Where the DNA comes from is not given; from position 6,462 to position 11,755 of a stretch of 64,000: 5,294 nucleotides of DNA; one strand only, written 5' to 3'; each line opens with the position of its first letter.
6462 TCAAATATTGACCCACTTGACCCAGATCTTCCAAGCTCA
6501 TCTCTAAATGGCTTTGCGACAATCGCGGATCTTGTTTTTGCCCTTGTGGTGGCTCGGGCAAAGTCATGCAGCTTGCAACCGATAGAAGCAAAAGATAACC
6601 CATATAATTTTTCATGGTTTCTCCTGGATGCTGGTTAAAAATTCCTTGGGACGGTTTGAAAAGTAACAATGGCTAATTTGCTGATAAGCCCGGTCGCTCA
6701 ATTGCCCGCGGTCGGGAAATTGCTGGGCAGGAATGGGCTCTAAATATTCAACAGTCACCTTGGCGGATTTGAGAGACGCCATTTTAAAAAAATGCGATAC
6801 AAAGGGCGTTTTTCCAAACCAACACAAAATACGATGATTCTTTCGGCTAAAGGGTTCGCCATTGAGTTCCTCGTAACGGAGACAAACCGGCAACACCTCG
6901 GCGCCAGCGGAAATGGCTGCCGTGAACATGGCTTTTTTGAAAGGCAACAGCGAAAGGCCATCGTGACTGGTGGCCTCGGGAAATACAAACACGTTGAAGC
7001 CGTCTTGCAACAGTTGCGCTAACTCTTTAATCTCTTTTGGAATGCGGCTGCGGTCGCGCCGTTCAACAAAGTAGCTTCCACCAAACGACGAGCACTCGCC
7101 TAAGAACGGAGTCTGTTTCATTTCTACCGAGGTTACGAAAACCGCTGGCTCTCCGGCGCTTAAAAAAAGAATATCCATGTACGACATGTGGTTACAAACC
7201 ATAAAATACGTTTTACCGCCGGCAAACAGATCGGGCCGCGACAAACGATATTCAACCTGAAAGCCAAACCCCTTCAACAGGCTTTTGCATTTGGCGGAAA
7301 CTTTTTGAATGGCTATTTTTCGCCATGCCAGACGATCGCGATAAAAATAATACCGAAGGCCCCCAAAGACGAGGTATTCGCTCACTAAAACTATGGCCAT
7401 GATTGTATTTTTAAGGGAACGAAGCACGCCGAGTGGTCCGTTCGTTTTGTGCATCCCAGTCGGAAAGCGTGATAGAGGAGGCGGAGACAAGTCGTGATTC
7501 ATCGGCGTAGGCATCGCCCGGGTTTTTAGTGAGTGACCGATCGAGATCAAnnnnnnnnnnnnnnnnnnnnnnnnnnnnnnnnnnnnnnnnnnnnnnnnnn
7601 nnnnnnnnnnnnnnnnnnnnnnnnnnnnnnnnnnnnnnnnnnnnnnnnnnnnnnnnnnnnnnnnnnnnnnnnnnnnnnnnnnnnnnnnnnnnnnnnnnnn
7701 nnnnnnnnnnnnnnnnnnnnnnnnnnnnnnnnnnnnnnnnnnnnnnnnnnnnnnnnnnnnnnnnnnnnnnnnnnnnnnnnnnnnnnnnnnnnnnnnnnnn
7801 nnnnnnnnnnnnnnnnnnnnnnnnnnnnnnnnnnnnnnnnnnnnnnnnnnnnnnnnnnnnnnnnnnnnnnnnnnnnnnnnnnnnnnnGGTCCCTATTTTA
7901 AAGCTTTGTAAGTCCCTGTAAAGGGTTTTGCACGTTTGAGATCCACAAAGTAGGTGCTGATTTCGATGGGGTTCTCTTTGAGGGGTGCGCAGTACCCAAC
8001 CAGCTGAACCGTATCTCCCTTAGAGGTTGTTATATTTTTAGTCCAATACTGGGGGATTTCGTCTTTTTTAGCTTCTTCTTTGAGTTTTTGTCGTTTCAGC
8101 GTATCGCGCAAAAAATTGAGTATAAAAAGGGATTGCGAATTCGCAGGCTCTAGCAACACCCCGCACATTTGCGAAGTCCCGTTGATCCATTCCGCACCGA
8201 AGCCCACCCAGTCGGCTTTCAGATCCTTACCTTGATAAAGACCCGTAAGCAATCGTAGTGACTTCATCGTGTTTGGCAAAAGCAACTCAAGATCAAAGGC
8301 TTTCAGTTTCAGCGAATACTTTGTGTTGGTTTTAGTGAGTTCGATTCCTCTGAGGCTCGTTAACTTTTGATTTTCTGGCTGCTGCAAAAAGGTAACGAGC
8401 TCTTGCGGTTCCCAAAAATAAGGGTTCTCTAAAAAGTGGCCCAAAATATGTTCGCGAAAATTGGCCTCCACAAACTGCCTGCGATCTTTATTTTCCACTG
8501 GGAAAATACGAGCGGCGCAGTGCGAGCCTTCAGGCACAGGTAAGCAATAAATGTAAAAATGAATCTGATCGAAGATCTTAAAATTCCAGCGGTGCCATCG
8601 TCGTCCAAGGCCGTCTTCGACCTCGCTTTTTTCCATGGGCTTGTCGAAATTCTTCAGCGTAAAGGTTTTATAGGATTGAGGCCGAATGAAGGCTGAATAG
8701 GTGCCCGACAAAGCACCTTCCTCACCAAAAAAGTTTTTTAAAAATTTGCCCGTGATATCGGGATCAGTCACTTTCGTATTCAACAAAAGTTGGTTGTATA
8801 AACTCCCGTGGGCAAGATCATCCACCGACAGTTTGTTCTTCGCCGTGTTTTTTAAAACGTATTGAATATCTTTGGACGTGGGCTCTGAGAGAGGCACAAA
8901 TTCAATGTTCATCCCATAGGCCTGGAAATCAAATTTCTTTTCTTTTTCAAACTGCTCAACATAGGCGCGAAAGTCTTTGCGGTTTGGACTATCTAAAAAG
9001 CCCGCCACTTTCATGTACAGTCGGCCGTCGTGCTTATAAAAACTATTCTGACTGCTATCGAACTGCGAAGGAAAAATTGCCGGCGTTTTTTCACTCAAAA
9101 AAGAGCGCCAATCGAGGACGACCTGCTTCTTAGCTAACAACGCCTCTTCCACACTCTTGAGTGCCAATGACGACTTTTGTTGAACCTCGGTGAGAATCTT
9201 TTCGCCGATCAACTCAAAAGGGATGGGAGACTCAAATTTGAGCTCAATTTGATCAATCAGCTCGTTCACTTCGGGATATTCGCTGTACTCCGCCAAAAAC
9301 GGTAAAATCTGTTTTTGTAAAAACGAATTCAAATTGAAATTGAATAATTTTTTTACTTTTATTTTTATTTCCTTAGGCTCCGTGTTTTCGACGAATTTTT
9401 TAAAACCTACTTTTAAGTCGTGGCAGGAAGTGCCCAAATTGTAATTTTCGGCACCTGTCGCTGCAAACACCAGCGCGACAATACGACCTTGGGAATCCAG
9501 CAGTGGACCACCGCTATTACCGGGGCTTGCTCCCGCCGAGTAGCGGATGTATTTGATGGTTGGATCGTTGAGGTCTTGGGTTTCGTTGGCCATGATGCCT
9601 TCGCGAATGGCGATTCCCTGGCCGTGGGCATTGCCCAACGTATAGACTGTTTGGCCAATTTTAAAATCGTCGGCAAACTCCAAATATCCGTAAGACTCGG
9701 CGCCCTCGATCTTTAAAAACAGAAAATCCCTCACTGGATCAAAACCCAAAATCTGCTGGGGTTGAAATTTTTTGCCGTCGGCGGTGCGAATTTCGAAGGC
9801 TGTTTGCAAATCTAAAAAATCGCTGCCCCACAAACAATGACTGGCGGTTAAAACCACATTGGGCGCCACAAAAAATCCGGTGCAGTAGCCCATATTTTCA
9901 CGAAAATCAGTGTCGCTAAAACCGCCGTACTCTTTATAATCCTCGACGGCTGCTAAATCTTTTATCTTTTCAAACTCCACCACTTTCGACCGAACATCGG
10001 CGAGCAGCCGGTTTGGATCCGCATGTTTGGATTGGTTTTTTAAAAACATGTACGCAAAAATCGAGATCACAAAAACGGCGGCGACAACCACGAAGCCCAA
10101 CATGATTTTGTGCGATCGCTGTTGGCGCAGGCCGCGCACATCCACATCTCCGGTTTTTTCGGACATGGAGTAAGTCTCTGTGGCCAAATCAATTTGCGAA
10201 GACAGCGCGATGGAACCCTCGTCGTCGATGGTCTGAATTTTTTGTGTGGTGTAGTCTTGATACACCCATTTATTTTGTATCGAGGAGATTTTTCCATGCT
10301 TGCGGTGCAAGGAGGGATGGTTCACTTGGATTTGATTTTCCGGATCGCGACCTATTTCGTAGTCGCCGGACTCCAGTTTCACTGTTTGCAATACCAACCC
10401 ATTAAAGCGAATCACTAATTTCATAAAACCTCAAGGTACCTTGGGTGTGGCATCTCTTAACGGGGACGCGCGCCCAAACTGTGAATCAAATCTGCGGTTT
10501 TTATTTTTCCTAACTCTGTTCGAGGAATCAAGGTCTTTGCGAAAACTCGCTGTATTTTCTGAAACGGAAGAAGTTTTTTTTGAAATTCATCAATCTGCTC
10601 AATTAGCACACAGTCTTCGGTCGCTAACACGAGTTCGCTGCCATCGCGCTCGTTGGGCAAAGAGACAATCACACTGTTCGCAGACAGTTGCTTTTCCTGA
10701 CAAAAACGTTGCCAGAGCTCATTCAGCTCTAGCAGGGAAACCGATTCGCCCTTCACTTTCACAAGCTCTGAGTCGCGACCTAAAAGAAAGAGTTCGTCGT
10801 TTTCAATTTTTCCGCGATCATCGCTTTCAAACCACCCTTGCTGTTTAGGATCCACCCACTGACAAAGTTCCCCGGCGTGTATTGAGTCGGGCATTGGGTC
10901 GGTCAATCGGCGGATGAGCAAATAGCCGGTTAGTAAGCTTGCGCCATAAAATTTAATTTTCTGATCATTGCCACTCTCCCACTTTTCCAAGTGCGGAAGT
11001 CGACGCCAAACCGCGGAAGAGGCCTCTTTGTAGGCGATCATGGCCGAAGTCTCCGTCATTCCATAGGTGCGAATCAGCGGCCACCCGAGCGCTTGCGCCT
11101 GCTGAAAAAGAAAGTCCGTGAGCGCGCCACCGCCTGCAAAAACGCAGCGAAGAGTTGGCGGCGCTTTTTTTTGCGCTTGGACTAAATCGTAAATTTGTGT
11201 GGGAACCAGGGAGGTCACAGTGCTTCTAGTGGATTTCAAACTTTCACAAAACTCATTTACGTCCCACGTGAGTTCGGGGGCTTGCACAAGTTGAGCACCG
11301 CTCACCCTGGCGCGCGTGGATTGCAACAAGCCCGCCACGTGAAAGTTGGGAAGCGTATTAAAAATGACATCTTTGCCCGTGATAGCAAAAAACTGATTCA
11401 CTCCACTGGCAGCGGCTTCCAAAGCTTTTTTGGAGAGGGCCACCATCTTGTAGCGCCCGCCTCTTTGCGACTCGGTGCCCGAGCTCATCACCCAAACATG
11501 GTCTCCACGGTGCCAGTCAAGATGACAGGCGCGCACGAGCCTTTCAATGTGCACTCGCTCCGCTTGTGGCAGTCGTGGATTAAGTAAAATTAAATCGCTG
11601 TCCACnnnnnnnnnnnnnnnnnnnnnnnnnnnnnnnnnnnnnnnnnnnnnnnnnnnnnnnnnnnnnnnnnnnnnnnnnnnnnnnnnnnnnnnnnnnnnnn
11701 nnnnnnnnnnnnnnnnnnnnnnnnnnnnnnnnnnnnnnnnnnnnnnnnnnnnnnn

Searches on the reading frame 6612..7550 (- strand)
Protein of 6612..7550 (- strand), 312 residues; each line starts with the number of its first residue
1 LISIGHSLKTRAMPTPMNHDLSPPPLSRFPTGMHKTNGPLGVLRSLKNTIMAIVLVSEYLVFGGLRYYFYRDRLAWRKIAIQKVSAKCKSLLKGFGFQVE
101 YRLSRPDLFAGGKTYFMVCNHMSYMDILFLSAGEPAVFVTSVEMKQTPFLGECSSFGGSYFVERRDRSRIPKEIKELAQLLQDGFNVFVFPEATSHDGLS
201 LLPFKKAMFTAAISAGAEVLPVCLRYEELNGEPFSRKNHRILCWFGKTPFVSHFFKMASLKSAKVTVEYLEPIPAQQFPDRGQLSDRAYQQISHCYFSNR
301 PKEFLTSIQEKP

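Call 48: search_protein_families(library=pfam, proteins=[window:6612-7550:-], max_evalue=0.0001)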
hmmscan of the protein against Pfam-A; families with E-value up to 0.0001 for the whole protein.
window:6612-7550:- (312 aa): 1 family
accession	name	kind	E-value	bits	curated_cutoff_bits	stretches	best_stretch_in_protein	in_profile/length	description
PF01553.26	Acyltransferase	-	9.5e-22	77.7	23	1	112-224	13-131/132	Acyltransferase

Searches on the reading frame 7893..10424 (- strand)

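Call 48: search_protein_families(library=pfam, proteins=[window:7893-10424:-], max_evalue=0.0001)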
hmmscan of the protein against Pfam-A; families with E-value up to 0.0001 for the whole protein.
window:7893-10424:- (843 aa): 2 families
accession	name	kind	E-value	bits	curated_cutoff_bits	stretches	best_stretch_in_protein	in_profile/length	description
PF13365.12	Trypsin_2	-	1.5e-23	84.6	27.6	1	181-318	1-144/144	Trypsin-like peptidase domain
PF00089.32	Trypsin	-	7.5e-09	36.2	20.6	1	179-325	25-201/220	Trypsin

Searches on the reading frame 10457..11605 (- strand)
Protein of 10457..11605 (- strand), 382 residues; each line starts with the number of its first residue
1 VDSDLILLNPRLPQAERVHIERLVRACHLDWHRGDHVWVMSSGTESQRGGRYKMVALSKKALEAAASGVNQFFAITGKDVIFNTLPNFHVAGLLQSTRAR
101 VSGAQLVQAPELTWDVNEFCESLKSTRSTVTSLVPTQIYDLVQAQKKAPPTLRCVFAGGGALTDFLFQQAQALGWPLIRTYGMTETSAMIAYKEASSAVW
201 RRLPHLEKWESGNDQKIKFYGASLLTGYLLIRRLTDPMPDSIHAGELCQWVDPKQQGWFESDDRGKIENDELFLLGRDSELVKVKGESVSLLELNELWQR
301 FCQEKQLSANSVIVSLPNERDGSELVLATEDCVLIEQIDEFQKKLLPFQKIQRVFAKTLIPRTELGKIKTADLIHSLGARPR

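Call 48: search_protein_families(library=pfam, proteins=[window:10457-11605:-], max_evalue=0.0001)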
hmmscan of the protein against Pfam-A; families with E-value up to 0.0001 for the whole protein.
window:10457-11605:- (382 aa): 1 family
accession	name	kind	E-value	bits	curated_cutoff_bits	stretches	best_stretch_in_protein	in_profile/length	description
PF00501.34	AMP-binding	-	1.6e-18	67.1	29.9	1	50-201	175-339/384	AMP-binding enzyme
